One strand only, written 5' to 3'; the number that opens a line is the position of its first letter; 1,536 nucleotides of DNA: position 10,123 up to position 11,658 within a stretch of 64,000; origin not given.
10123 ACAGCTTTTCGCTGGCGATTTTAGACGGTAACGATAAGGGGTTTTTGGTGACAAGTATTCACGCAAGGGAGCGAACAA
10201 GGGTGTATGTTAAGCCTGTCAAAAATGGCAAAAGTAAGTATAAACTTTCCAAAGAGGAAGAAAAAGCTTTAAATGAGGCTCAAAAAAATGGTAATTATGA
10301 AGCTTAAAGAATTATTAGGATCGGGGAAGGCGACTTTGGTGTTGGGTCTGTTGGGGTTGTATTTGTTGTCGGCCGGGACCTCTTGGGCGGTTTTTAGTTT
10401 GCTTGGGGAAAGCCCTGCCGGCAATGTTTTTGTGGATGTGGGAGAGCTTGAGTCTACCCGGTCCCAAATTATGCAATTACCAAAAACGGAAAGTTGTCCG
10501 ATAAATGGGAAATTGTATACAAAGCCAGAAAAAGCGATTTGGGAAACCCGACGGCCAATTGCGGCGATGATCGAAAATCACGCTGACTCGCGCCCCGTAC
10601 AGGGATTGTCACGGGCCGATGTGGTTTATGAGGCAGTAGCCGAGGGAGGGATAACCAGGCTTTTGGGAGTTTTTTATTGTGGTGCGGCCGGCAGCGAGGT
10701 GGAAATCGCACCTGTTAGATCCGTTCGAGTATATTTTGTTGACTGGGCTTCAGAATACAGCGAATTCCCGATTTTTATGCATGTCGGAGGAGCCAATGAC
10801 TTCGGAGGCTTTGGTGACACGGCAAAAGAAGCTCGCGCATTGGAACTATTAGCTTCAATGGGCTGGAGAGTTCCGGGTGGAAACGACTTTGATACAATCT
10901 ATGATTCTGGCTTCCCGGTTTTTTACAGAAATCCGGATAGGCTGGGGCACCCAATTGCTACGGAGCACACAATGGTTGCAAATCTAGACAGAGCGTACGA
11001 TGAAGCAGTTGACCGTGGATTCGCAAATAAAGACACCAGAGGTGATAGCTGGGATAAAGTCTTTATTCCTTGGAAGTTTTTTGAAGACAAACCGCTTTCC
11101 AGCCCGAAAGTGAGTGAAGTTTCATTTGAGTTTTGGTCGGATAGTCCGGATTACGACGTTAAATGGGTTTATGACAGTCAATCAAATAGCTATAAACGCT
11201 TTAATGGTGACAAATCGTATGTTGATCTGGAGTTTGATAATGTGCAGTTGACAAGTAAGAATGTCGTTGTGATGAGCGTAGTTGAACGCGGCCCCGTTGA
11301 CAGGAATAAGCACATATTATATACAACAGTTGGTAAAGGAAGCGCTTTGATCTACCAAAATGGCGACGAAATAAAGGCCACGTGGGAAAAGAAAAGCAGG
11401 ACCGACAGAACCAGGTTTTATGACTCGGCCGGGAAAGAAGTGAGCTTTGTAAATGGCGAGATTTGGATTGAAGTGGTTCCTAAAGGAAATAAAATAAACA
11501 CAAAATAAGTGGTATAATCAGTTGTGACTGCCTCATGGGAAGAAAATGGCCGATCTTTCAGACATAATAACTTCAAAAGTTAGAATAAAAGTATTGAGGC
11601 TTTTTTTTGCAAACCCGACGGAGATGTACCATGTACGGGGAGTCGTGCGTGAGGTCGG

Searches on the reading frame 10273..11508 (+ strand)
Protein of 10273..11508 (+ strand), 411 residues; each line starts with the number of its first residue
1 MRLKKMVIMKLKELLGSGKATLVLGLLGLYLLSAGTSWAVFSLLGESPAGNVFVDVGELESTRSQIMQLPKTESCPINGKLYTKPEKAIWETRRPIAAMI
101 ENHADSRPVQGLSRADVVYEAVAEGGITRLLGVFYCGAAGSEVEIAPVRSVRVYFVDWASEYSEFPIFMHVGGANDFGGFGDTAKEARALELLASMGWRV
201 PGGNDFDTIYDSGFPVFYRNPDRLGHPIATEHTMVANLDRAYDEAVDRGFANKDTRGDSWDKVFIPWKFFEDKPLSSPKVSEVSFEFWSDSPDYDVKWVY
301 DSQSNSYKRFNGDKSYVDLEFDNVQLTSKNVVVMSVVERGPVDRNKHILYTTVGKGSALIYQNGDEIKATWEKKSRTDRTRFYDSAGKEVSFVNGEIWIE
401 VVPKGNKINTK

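Call 53: search_protein_families(library=pfam, proteins=[window:10273-11508:+], max_evalue=0.001)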
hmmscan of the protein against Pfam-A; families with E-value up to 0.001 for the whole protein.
window:10273-11508:+ (411 aa): 2 families
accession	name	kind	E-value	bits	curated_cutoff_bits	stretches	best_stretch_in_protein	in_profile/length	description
PF11258.13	DUF3048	-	1.3e-27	97.2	25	1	91-194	12-99/148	Protein of unknown function (DUF3048) N-terminal domain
PF17479.7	DUF3048_C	-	1.2e-22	80.8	25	1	294-399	10-114/114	Protein of unknown function (DUF3048) C-terminal domain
